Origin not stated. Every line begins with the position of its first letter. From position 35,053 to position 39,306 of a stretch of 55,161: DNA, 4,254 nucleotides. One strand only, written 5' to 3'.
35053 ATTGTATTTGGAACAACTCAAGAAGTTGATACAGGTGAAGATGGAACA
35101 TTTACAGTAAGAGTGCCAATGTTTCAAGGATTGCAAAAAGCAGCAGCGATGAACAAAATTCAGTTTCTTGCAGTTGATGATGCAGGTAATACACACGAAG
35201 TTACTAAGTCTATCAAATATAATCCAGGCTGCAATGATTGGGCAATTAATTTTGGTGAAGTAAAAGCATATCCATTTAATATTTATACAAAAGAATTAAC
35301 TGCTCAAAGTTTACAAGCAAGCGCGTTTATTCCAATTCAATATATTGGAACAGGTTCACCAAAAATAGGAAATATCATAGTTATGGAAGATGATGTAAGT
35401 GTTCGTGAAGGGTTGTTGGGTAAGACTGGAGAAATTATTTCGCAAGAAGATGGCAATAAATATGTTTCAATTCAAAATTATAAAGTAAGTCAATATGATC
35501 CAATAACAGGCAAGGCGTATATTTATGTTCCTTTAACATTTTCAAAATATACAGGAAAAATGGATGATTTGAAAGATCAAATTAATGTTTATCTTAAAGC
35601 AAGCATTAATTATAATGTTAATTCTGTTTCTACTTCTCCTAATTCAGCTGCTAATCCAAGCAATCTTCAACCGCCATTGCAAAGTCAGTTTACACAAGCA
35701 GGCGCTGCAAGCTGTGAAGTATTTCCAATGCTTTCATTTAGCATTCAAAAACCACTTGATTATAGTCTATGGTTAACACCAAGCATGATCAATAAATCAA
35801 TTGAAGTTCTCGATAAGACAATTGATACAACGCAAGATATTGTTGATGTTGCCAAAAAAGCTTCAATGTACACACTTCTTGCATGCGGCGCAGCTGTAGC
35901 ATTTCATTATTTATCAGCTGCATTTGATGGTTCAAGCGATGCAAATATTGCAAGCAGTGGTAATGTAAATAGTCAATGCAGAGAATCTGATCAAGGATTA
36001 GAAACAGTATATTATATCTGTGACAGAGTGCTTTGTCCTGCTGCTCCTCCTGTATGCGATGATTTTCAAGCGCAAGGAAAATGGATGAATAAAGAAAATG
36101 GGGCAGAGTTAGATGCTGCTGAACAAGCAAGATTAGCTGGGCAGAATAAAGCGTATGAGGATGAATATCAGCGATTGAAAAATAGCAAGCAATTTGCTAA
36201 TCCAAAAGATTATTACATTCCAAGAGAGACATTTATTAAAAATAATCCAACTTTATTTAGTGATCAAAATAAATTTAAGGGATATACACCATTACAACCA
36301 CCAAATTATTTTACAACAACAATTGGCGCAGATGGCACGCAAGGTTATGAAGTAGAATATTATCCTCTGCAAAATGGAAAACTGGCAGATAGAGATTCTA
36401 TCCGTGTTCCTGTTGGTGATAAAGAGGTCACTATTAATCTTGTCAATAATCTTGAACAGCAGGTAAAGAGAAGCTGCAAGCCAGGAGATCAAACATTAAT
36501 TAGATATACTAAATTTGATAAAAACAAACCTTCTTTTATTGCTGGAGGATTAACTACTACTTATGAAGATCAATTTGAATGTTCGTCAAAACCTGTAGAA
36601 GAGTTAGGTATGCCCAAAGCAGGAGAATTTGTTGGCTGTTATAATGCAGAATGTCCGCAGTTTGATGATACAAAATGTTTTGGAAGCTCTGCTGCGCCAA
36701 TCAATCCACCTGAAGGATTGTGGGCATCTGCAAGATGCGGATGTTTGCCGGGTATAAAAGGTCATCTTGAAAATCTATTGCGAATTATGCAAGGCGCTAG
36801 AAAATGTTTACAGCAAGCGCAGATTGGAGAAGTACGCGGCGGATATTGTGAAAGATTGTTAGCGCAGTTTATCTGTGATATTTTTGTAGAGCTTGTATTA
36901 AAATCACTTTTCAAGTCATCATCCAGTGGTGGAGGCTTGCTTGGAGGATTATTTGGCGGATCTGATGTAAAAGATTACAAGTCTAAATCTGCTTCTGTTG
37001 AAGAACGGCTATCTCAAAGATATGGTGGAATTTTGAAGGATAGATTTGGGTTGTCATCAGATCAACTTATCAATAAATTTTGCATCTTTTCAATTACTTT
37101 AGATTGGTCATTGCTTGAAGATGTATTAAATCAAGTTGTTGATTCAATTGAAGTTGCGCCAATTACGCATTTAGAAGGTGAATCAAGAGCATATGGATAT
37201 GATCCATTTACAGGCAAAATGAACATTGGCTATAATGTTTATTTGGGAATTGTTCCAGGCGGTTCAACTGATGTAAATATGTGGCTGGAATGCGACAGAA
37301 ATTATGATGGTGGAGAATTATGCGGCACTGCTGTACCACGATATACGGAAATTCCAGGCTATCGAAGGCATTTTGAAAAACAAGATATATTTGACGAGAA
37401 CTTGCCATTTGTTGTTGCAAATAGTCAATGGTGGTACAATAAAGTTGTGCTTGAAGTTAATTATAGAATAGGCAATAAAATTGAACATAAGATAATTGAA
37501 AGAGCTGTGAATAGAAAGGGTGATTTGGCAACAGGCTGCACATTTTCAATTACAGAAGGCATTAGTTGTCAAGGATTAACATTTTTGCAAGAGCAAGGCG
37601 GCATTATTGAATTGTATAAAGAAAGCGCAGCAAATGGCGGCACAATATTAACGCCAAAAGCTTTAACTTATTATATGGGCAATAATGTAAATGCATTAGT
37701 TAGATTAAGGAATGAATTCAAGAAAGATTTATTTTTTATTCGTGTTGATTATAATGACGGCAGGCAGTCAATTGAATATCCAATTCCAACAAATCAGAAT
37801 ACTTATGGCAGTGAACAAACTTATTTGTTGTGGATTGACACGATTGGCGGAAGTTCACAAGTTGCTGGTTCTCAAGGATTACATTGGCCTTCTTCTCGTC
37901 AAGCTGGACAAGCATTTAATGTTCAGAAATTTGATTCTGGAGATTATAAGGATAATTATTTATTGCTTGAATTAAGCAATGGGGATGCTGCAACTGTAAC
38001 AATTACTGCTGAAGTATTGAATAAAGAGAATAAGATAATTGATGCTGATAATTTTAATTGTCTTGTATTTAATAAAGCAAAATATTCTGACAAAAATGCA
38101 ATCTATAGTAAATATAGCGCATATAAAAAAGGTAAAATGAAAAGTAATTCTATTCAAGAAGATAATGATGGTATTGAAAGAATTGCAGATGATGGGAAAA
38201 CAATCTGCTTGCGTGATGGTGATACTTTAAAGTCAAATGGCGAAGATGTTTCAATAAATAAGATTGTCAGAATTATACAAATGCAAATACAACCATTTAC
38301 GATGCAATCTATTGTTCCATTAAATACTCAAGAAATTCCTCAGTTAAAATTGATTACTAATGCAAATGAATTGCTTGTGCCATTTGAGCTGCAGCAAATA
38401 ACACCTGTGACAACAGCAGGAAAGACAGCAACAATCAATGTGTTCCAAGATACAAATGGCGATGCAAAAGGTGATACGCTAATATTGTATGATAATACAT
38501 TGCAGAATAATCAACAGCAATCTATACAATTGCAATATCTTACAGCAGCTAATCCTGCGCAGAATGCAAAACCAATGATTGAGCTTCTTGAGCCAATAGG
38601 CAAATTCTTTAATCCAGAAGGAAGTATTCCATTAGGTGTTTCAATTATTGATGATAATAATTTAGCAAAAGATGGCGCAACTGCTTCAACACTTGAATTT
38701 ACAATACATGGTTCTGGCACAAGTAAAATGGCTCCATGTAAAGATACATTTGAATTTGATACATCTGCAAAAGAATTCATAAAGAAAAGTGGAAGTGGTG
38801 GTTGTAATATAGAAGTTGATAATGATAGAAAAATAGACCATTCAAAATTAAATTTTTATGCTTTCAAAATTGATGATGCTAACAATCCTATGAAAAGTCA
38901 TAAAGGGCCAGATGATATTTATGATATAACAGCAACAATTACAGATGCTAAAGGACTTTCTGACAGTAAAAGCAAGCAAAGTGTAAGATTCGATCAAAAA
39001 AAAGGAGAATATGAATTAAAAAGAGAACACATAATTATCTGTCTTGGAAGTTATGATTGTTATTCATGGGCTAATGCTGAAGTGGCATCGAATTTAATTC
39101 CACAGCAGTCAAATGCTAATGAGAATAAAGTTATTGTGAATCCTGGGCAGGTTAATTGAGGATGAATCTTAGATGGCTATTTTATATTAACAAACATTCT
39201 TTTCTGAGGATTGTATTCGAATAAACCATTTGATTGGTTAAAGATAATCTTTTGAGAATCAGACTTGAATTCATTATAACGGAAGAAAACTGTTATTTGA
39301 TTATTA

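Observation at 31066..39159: Surface module copy 2: complete class-III signal on family A2 and a 2007-aa family B2 with an added FN3 array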

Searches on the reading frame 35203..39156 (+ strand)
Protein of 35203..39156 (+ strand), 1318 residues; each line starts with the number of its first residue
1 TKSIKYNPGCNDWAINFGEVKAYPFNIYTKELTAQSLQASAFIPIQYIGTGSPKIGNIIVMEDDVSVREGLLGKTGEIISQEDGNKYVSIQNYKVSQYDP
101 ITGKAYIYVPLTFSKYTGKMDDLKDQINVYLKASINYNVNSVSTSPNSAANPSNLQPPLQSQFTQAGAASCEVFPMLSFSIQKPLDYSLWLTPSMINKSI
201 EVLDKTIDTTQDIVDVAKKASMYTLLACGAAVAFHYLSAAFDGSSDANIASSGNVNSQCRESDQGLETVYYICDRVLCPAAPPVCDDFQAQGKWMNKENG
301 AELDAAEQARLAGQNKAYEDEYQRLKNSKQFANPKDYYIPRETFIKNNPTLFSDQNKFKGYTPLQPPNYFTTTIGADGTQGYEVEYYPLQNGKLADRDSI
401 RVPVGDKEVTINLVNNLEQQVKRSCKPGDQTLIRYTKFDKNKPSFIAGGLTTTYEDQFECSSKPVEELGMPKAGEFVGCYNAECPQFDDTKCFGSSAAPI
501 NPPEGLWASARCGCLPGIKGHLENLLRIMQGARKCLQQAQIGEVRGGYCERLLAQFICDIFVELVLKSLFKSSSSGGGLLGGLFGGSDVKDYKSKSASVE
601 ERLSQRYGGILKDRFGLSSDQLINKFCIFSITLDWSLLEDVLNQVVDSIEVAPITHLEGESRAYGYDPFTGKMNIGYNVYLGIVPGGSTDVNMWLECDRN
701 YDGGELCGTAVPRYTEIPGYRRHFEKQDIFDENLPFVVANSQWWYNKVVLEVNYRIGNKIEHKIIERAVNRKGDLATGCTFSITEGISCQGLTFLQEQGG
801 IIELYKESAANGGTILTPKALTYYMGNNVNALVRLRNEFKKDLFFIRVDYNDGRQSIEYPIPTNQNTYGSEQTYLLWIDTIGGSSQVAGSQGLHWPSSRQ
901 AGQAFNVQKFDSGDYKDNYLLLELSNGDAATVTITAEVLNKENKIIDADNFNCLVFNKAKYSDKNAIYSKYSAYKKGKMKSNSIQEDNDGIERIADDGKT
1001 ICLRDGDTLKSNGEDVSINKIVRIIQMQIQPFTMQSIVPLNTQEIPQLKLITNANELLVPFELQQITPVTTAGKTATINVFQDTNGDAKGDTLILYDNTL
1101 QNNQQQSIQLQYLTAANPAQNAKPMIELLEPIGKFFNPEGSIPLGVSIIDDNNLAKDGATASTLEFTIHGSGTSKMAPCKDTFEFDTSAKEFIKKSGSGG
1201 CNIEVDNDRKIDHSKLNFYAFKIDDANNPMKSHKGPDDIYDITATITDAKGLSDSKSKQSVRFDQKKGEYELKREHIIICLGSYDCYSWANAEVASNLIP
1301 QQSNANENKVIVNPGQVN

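Call 23: find_homologous_proteins(query=window:35233-39156:+, max_evalue=0.001)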
Query window:35233-39156:+ (1308 aa): 12 proteins with E <= 0.001 among 8000 candidates.
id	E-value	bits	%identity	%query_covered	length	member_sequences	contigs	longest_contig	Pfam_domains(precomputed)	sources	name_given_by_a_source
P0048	0.0e+0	3021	100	100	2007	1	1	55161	PF25788.3,PF09136.17,PF00041.28,PF16656.12,PF17936.8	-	-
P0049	0.0e+0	2475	82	100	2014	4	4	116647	PF25788.3,PF09136.17,PF00041.28,PF16656.12,PF17936.8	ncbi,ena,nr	ncbi:fibronectin type III domain-containing protein [Candidatus Woesearchaeota archaeon]|nr:fibronec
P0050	0.0e+0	1613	57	100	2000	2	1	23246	PF00041.28,PF16656.12,PF17936.8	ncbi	-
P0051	1.1e-246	840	34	100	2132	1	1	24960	PF09136.17,PF00041.28,PF16656.12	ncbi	ncbi:MAG: hypothetical protein ABIG89_01975 [Candidatus Woesearchaeota archaeon]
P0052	4.8e-246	837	42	76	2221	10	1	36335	PF09136.17,PF00041.28,PF16656.12,PF17936.8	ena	-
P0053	4.8e-245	834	42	74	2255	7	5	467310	PF16655.13,PF00041.28,PF16656.12,PF17936.8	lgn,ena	-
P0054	1.3e-220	753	41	66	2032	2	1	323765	PF16655.13,PF09136.17,PF00041.28,PF16656.12,PF17936.8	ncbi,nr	ncbi:fibronectin type III domain-containing protein [Candidatus Woesearchaeota archaeon]|nr:fibronec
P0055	1.9e-171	590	32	71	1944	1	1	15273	PF16655.13,PF00041.28,PF19077.7,PF16656.12,PF17936.8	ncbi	-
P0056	2.2e-164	567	33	87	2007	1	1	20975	PF16655.13,PF25059.2,PF00041.28,PF16656.12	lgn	-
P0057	1.6e-160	554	42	32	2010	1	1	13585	PF00041.28,PF16656.12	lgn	-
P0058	9.0e-160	552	36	67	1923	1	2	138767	PF16655.13,PF23376.2,PF09136.17,PF00041.28,PF16656.12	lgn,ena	-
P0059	6.8e-6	42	22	20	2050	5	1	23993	-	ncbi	-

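Call 53: search_solved_structures(query=window:35203-39156:+, max_evalue=1)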
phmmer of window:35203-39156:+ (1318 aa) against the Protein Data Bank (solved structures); distinct sequences matched with E-value up to 1: 0.

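Call 99: search_protein_families(library=phrogs, proteins=[window:35233-39156:+], max_evalue=0.001)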
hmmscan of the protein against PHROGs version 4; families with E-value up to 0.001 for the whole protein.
window:35233-39156:+ (1308 aa): 0 families

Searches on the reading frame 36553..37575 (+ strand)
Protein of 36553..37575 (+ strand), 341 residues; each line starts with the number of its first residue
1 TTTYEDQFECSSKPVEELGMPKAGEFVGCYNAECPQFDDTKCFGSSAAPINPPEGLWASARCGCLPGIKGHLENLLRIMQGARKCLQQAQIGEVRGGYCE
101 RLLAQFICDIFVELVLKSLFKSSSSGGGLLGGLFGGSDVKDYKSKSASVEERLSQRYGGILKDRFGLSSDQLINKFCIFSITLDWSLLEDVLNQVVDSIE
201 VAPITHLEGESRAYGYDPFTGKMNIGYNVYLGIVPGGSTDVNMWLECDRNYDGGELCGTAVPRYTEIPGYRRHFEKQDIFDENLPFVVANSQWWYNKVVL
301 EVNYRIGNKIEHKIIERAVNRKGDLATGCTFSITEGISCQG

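Call 63: find_homologous_proteins(query=A6, max_evalue=0.001)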
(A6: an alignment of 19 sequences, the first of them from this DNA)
Query A6 (19 sequences) (341 aa, profile of the alignment): 2 proteins with E <= 0.001 among 6976 candidates.
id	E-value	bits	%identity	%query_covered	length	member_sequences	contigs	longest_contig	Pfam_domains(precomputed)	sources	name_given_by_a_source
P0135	2.9e-82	294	37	76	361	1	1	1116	-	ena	-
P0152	3.4e-63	232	38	63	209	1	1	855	-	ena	-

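Call 98: search_solved_structures(query=A6, max_evalue=1)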
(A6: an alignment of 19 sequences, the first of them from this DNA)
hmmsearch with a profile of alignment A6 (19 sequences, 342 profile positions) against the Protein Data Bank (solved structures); distinct sequences matched with E-value up to 1: 0.
